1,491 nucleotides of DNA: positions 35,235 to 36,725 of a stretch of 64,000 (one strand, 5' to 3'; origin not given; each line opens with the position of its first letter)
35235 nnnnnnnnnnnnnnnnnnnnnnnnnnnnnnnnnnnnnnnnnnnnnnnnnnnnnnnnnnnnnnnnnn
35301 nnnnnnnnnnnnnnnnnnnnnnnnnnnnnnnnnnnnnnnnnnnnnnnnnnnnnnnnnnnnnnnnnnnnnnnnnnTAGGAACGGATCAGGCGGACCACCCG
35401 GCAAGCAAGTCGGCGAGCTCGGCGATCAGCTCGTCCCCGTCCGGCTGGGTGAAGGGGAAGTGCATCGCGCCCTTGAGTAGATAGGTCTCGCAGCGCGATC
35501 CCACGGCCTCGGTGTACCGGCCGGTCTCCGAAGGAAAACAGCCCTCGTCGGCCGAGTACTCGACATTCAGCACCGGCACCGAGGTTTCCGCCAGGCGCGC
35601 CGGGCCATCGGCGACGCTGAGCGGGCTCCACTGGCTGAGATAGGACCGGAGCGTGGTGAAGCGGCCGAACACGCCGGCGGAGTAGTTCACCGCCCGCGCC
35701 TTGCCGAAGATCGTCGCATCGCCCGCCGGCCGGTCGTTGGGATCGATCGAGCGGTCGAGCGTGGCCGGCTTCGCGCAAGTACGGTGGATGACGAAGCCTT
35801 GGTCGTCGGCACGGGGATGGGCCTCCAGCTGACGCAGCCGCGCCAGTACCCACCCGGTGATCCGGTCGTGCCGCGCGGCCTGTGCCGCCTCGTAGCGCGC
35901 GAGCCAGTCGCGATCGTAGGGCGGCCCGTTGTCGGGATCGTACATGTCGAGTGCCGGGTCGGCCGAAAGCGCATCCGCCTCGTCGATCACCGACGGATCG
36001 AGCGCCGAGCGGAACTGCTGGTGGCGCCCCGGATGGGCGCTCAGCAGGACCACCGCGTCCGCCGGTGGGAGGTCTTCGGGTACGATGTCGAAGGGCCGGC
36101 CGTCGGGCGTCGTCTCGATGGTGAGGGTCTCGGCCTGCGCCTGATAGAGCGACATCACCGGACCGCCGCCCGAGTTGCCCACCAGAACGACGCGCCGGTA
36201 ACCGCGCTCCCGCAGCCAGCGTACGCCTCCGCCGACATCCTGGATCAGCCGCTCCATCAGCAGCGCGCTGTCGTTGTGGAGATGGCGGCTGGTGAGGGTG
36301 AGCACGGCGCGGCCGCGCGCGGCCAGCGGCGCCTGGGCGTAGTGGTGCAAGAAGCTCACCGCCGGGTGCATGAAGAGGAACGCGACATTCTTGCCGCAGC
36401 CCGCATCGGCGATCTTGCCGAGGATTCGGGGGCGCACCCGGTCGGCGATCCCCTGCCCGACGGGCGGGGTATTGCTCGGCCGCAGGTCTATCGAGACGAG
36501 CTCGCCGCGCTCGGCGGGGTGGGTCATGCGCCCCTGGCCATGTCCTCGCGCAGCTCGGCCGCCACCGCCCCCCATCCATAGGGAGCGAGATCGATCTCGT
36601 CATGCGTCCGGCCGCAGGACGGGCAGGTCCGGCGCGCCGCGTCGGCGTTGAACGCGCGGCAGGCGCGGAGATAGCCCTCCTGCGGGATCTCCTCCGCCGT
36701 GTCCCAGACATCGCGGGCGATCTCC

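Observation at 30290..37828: Three paralogous cupin + C-terminal Cys4-ribbon (HAAO-like) genes within 8 kb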

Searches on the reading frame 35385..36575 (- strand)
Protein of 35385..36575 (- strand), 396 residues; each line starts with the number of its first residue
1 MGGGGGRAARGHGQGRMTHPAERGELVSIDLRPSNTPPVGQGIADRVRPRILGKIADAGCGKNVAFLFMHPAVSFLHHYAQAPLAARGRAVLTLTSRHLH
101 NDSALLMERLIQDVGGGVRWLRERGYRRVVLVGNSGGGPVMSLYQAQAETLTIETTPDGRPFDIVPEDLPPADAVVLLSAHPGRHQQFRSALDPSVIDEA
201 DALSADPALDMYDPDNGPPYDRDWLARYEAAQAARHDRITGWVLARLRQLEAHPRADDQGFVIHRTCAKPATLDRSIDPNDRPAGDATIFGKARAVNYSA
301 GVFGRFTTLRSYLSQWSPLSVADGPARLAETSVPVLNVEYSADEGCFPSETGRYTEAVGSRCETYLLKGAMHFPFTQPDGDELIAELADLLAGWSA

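Call 15: search_protein_families(library=pfam, proteins=[window:35385-36575:-], max_evalue=0.001)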
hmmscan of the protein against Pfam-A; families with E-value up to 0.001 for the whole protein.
window:35385-36575:- (396 aa): 0 families

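Call 24: search_protein_families(library=ncbifam, proteins=[window:35385-36575:-], max_evalue=0.001)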
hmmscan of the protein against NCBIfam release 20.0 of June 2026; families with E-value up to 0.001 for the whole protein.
window:35385-36575:- (396 aa): 0 families

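Call 45: search_solved_structures(query=window:35385-36527:-, max_evalue=1, show_alignments=2)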
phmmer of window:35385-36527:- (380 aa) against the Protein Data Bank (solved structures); distinct sequences matched with E-value up to 1: 1.
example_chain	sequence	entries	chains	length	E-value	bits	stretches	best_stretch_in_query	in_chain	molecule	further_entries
2o2g_A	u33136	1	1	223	0.15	14.3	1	75-162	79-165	Dienelactone hydrolase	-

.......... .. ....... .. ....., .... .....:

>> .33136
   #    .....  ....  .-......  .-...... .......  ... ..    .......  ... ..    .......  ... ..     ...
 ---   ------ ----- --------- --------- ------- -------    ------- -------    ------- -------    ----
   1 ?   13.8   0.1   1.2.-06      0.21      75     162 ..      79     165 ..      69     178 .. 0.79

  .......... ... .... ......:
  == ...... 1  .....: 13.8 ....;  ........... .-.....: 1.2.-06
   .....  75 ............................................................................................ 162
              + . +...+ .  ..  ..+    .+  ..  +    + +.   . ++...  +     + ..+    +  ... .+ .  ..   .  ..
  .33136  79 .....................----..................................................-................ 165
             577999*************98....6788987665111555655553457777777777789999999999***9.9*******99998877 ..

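Call 46: search_protein_families(library=pfam, proteins=[window:35385-36527:-], max_evalue=10)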
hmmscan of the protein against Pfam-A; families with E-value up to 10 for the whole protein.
window:35385-36527:- (380 aa): 0 families
